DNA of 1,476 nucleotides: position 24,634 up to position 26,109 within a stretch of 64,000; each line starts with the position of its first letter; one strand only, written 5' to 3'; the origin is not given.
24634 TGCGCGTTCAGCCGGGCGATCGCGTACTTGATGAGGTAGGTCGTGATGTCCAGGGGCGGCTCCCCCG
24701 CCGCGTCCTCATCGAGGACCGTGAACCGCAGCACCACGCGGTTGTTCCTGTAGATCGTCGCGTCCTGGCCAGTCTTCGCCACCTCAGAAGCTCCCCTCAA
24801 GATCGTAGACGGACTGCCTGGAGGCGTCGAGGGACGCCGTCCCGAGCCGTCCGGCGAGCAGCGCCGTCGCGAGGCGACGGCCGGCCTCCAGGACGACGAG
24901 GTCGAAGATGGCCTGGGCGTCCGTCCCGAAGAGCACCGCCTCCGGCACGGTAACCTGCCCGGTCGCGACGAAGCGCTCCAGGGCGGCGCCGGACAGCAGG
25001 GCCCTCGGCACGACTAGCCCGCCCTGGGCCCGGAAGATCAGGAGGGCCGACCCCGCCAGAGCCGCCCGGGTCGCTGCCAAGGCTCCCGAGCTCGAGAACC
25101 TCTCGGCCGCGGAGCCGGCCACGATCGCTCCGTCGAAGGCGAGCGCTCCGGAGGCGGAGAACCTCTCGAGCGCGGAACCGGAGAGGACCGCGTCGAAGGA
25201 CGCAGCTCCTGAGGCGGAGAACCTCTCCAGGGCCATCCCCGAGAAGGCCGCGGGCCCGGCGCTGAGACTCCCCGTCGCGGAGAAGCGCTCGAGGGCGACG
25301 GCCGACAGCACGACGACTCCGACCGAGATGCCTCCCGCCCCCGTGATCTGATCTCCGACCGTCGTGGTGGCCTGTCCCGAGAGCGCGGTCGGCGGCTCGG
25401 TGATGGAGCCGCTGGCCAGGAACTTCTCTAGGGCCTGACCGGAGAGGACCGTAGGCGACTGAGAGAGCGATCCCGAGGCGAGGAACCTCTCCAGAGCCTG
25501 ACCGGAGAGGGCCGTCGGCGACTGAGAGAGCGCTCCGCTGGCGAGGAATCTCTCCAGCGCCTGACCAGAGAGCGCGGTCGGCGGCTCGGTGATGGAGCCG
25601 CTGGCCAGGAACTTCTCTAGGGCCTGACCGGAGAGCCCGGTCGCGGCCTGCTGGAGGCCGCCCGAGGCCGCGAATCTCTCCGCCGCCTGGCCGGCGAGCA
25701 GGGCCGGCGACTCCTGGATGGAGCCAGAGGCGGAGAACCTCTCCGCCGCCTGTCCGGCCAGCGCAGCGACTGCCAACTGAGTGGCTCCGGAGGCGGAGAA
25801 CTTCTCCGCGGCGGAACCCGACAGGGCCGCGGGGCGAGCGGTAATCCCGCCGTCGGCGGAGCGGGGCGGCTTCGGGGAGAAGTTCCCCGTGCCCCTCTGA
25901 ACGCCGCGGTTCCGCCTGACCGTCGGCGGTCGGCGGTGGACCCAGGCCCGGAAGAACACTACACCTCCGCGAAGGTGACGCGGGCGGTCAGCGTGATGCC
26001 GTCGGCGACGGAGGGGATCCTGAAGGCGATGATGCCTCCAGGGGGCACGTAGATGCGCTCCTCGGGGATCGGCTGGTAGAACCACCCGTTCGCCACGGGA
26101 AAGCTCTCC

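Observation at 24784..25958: Protein made of ~16 tandem 21-residue repeats (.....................) with near-identical 63-bp DNA units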

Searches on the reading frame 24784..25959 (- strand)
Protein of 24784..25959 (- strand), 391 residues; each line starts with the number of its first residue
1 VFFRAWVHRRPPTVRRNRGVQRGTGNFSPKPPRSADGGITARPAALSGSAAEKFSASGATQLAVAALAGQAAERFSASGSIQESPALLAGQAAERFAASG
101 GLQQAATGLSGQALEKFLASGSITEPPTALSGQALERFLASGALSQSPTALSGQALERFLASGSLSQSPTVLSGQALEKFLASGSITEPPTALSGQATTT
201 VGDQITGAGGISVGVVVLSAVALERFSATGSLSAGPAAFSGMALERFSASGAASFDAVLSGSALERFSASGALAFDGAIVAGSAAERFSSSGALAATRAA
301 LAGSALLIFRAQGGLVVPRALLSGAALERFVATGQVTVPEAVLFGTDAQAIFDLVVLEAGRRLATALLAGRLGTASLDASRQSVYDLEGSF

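Call 7: search_protein_families(library=phrogs, proteins=[window:24784-25959:-], max_evalue=0.01)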
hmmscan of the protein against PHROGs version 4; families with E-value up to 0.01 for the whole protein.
window:24784-25959:- (391 aa): 0 families

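Call 8: search_protein_families(library=pfam, proteins=[window:24784-25959:-], max_evalue=0.01)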
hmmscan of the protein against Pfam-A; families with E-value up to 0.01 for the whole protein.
window:24784-25959:- (391 aa): 0 families

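Call 9: search_dna_similar(query=window:24784-25959:-, collection=phages, mode=protein, max_evalue=0.001)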
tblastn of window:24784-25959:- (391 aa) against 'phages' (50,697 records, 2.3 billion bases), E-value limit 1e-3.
No match.

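Call 11: find_homologous_proteins(query=window:24784-25959:-, max_evalue=0.001)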
Query window:24784-25959:- (391 aa): 5 proteins with E <= 0.001 among 8000 candidates.
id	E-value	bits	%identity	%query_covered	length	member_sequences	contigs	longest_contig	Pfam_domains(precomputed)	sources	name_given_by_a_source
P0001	1.1e-49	188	49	65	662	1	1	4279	-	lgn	-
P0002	8.2e-7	47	35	54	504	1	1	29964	PF13385.14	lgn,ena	-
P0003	3.0e-5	42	41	15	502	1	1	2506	-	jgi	jgi:hypothetical protein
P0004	6.0e-5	41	37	48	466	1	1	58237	PF13385.14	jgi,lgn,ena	jgi:hypothetical protein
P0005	5.8e-4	38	33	61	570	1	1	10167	-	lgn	-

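Call 19: find_encoding_contigs(protein=P0001, flank=5000, max_places=3)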
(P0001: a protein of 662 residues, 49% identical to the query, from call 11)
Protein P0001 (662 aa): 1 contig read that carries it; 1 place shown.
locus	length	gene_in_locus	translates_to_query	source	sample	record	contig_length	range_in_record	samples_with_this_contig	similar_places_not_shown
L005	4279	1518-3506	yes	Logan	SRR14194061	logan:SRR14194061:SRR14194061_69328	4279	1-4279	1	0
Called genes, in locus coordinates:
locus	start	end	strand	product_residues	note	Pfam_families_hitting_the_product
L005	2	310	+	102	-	?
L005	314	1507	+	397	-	PF00884:Sulfatase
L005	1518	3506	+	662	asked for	-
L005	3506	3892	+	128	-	-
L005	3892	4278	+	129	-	?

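Call 29: find_encoding_contigs(protein=P0004, flank=10000, max_places=2)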
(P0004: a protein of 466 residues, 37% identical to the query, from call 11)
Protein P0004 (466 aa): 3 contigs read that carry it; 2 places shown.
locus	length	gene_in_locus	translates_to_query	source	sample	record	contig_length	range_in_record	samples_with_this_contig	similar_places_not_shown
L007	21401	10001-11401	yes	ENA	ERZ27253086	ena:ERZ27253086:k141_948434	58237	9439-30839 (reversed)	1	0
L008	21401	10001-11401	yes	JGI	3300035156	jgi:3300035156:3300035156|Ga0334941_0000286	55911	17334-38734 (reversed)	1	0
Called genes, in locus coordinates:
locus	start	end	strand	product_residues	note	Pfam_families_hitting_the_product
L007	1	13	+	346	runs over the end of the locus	PF07120:DUF1376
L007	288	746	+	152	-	PF05866:RusA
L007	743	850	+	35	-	-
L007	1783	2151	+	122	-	-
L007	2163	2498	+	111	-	PF01844:HNH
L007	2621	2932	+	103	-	-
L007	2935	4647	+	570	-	PF03354:TerL_ATPase, PF20441:TerL_nuclease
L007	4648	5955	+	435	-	PF04860:Phage_portal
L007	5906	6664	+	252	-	PF00574:CLP_protease, PF01972:SDH_protease (weak), PF25145:NfeD1b_N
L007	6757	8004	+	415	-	PF05065:Phage_capsid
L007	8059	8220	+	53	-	-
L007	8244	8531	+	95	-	-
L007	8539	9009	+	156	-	PF23140:Gp80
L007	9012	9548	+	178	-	-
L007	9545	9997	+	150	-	-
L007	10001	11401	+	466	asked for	PF13385:Laminin_G_3 (weak)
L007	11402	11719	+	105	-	-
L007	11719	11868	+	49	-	-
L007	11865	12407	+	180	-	-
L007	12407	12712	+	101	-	PF05521:Phage_HCP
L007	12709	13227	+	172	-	PF04883:HK97-gp10_like (weak)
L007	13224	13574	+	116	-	PF11367:Tail_completion_gp17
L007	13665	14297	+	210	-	PF08813:Phage_tail_3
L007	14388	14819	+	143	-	PF08748:Phage_TAC_4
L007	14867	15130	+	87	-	PF08809:DUF1799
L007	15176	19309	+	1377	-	PF06791:TMP_2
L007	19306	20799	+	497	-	-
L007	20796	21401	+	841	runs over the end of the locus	-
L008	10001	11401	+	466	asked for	PF13385:Laminin_G_3 (weak)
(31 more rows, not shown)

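Call 30: find_encoding_contigs(protein=P0002, flank=10000, max_places=2)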
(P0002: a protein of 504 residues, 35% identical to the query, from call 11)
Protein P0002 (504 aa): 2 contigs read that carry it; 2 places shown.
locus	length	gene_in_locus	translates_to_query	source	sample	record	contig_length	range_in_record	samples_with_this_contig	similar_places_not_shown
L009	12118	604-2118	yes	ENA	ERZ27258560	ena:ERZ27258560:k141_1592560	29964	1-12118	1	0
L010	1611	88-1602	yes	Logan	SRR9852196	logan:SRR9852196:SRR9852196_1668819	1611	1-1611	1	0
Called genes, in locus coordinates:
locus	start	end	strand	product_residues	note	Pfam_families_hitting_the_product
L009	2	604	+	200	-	?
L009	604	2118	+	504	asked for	PF13385:Laminin_G_3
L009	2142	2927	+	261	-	PF16190:E1_FCCH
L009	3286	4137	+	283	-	PF13385:Laminin_G_3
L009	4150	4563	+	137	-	-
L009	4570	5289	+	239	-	-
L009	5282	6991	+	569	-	-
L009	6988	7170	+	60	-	-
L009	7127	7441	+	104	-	-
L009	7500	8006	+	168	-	-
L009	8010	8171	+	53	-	-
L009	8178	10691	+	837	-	-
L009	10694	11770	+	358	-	-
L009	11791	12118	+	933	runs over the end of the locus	-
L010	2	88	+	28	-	?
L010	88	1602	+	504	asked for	PF13385:Laminin_G_3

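Call 32: search_solved_structures(query=window:24787-25959:-, max_evalue=1, show_alignments=2)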
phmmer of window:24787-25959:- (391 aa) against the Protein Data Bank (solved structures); distinct sequences matched with E-value up to 1: 0.

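Call 34: predict_structure(alignment_id=A1)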
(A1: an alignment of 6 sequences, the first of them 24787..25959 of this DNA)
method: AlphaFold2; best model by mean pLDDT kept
length: 391 residues; sequences in the alignment: 6
mean_pLDDT: 46.9   pTM: 0.46
mean pLDDT of the five models: 46.9, 43.3, 42.4, 42.3, 42.3
residues with pLDDT >= 90: 0; 70-90: 39; 50-70: 121; < 50: 231
segments of 3 or more residues with pLDDT < 50: 1-30, 32-116, 120-134, 141-155, 166-175, 187-201, 214-217, 344-391
pLDDT, mean of each block of 10 residues (from residue 1): 28 35 34 37 28 28 27 29 29 34 34 44 43 49 44 49 50 50 52 36 57 48 68 59 70 62 69 67 65 66 63 64 56 61 45 44 39 34 33 30
secondary structure, 60 per line:
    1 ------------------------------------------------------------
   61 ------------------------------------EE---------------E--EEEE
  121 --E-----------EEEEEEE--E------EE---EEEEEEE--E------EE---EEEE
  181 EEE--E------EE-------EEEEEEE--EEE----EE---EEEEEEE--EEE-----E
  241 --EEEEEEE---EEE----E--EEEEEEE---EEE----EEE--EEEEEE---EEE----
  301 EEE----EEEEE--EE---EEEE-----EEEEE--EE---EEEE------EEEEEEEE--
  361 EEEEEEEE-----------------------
elements in order: E117-120 E135-141 E156-162 E177-183 E202-208 E211-213 E223-229 E232-234 E243-249 E253-255 E263-269 E273-275 E280-282 E285-290 E294-296 E301-303 E308-312 E320-323 E329-333 E341-344 E351-358 E361-368

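Call 40: find_related_loci(query=window:24787-25959:-, collection=viral_contigs, flank=8000)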
Query window:24787-25959:- (391 aa) in viral_contigs; peptide patterns used: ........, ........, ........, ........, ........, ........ (x = any residue, [..] = any of these).
74 stretches matched a pattern, but none encodes a relative of the query by tblastn (E <= 1e-3).

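Call 42: search_protein_representatives(protein=window:24787-25959:-)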
Query: 391 residues. Proteins with E-value up to 0.001 (for the whole library): 207; up to 1e-10: 43; up to 1e-30: 4. The best 150 are listed.
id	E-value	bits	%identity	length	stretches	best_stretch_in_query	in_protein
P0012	1.8e-69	251.2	47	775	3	226-391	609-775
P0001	3.6e-50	187.7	50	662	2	138-391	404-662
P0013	1.0e-47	179.7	100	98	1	294-391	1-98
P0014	3.2e-42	161.6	51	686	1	121-390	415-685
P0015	4.8e-27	111.7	30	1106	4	38-188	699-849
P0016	3.3e-21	92.5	30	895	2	29-304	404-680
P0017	1.9e-17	80.1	36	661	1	39-234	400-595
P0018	6.7e-17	78.4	29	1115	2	57-340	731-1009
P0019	7.1e-17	78.3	33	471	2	183-347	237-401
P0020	8.7e-17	78.0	37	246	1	74-221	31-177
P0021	1.8e-16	77.0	31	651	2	224-349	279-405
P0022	6.5e-16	75.1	28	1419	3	34-348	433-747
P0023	2.1e-15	73.5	32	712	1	32-282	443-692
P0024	2.1e-15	73.4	30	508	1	45-319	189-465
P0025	2.1e-15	73.4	35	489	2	76-210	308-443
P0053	9.2e-11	58.2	29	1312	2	78-301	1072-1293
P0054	1.5e-10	57.5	35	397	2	201-351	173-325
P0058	2.1e-10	57.0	24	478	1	35-283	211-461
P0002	2.6e-07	46.8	41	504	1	66-279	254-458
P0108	5.8e-07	45.7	28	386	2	41-219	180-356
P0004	1.9e-05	40.7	42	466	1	37-168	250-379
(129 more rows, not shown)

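Call 51: search_protein_families(library=pfam, alignment_id=A3, max_evalue=0.001)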
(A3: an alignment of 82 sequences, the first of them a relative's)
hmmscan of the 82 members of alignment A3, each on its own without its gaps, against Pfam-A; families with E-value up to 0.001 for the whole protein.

A. member 1, P0012 (775 aa): 0 families

B. families by the number of members that match (of 82 scanned): 18 families
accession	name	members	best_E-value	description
PF13385.13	Laminin_G_3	6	1.7e-13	Concanavalin A-like lectin/glucanases superfamily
PF13927.12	Ig_3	2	3.7e-08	Immunoglobulin domain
PF13570.13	Beta-prop_ACSF4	1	1e-83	Beta-alanine-activating enzyme, beta-propeller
PF13360.13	PQQ_2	1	6.4e-51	Outer membrane protein assembly factor BamB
PF00069.31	Pkinase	1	2.3e-35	Protein kinase domain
PF01011.28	PQQ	1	1.1e-34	Glucose/ethanol/alcohol dehydrogenase, beta-propeller domain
PF07714.23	PK_Tyr_Ser-Thr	1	1.2e-23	Protein tyrosine and serine/threonine kinase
PF01833.30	TIG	1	2.6e-09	IPT/TIG domain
PF18571.6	VWA_3_C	1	2.5e-07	von Willebrand factor type A C-terminal domain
PF07679.22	I-set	1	3.6e-06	Immunoglobulin I-set domain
PF14435.11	SUKH-4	1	6.5e-06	SUKH-4 immunity protein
PF21270.2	SOGP_4th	1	1.5e-05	Glycoside phosphorylase C-terminal domain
PF14531.12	Kinase-like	1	1.6e-05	Kinase-like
PF20868.2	TX13_rpt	1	6.9e-05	Testis-expressed protein 13, MVPLGDSxSHS repeat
PF17667.7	Pkinase_fungal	1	7.6e-05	Fungal protein kinase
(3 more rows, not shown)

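Call 58: search_protein_families(library=phrogs, alignment_id=A3, max_evalue=0.001)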
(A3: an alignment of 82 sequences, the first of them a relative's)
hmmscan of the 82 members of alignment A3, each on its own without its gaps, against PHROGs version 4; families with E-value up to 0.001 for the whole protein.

A. member 1, P0012 (775 aa): 0 families

B. families by the number of members that match (of 82 scanned): 24 families
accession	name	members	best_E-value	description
phrog_38263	-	5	7.3e-17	-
phrog_8510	-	3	1.2e-08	virion structural protein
phrog_3995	-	2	1.5e-21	tail protein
phrog_20917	-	2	3.2e-07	-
phrog_38872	-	2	3.5e-07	-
phrog_2361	-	1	1.9e-42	serine-threonine kinase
phrog_8401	-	1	6.5e-21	beta-propeller repeat protein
phrog_18503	-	1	4e-12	-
phrog_2804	-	1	2.1e-09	virion structural protein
phrog_31148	-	1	8.7e-09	-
phrog_3043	-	1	6.2e-08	kinase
phrog_2973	-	1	2.2e-07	Hoc-like head decoration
phrog_4069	-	1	4.6e-07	Hoc-like head decoration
phrog_2106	-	1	3.7e-06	minor tail protein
phrog_36666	-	1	7.7e-05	-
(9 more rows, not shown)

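Call 59: search_dna_similar(query=P0012, collection=phages, mode=protein, max_evalue=0.01)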
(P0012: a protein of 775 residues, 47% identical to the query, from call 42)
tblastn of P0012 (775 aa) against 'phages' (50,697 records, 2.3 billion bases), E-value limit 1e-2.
No match.

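Call 60: search_dna_similar(query=P0053, collection=phages, mode=protein, max_evalue=0.001)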
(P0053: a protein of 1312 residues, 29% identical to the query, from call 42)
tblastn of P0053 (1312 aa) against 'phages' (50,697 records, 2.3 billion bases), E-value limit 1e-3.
Records with a match: 1; places in all: 4; records where one place covers at least 80% of the query: 0.
Best place of each record, by identity: <60% 1.
By first word of the organism name: Vibrio 1.
By host as written in the record: Vibrio mediterranei OcU_367 1.
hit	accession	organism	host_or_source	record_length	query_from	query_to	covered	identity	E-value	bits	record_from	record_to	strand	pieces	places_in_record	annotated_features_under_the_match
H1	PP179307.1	Vibrio phage 367.14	Vibrio mediterranei OcU_367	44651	1078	1301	17%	27.8%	4e-6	57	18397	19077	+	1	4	record has no annotation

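Call 64: fold_search(model_id=the predicted structure, library=pdb)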
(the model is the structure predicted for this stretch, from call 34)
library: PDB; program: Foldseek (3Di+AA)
matches with E <= 10: 33; with E <= 0.001: 0
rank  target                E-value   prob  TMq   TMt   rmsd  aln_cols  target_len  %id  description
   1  8yl7_C                2.9e-01  0.11  0.15  0.15  13.8       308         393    8  EDS1-SAG101-NRG1C heterotrimer (released 2025-01-29)
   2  5kf3                  5.7e-01  0.06  0.11  0.16  13.4       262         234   10  Truncated hemolysin A from P. mirabilis Y134A at 2.2 Angstroms resolution (released 2017-03-22)
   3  5keh                  1.2e+00  0.02  0.10  0.13  13.5       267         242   11  Truncated hemolysin A from P. mirabilis at 2.0 Angstroms resolution crystallized in a high salt condition (released 2017-03-22)
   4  4w8t                  1.3e+00  0.03  0.11  0.16  13.5       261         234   11  Crystal structure of truncated hemolysin A Q125S from P. mirabilis at 1.5 Angstroms resolution (released 2015-10-07)
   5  4w8r                  1.5e+00  0.03  0.11  0.14  13.2       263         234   11  Crystal structure of hemolysin A Y134F from P. mirabilis at 1.5 Angstroms resolution (released 2015-10-07)
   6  3jqy_B                1.8e+00  0.04  0.12  0.17  14.1       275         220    8  Crystal Structure of the polySia specific acetyltransferase NeuO (released 2010-08-18)
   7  6pzl                  1.8e+00  0.03  0.10  0.15  13.4       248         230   12  P. mirabilis hemolysin A mutant - Q125A (released 2020-08-05)
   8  5kdk                  1.8e+00  0.02  0.11  0.14  13.2       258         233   10  Truncated hemolysin A from P. mirabilis at 2.0 Angstroms resolution crystallized in a high salt condition (released 2017-06-14)
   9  6pyk                  2.1e+00  0.03  0.12  0.17  13.8       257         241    8  P. mirabilis hemolysin A mutant - F80L (released 2020-08-05)
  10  3jqy_C                2.5e+00  0.03  0.12  0.17  14.7       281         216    8  Crystal Structure of the polySia specific acetyltransferase NeuO (released 2010-08-18)
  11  8wqt_A                2.6e+00  0.04  0.16  0.11  16.6       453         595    9  Cryo-EM Structure of Mouse TLR4/MD-2/DLAM1 complex (released 2024-10-16)
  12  6q0p                  2.6e+00  0.03  0.12  0.17  13.6       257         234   12  P. mirabilis hemolysin A mutant - Y134S (released 2020-08-05)
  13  4w8s                  2.8e+00  0.02  0.12  0.17  14.4       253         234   10  Crystal structure of truncated hemolysin A Q125S/Y134S from P. mirabilis at 1.5 Angstroms resolution (released 2015-10-07)
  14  5n8p_A                3.1e+00  0.10  0.25  0.15  12.3       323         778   11  S-layer protein RsaA from C. crescentus (released 2017-04-12)
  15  6z7p_A                3.9e+00  0.08  0.25  0.12  12.3       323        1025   12  Composite model of the Caulobacter crescentus S-layer bound to the O-antigen of lipopolysaccharide (released 2020-07-15)
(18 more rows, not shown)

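Call 66: find_encoding_contigs(protein=P0005, flank=8000, max_places=2)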
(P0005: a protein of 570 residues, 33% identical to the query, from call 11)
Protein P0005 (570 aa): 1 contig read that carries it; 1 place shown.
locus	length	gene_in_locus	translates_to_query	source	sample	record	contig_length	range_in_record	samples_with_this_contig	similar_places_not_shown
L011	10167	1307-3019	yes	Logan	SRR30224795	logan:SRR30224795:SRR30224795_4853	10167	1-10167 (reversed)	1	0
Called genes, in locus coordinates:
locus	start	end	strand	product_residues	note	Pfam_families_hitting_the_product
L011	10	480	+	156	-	PF23140:Gp80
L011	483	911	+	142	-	-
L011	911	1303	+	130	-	-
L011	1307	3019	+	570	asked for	-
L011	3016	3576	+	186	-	-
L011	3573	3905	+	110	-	PF05521:Phage_HCP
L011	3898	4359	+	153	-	PF04883:HK97-gp10_like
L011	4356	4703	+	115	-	PF11367:Tail_completion_gp17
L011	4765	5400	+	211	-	PF16190:E1_FCCH, PF16460:Phage_TTP_11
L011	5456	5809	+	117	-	PF06222:Phage_TAC_1 (faint)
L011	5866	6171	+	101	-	PF06223:Phage_tail_T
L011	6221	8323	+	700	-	-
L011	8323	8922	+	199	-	-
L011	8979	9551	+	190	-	-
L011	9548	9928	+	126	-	PF22262:DUF6950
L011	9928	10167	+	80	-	?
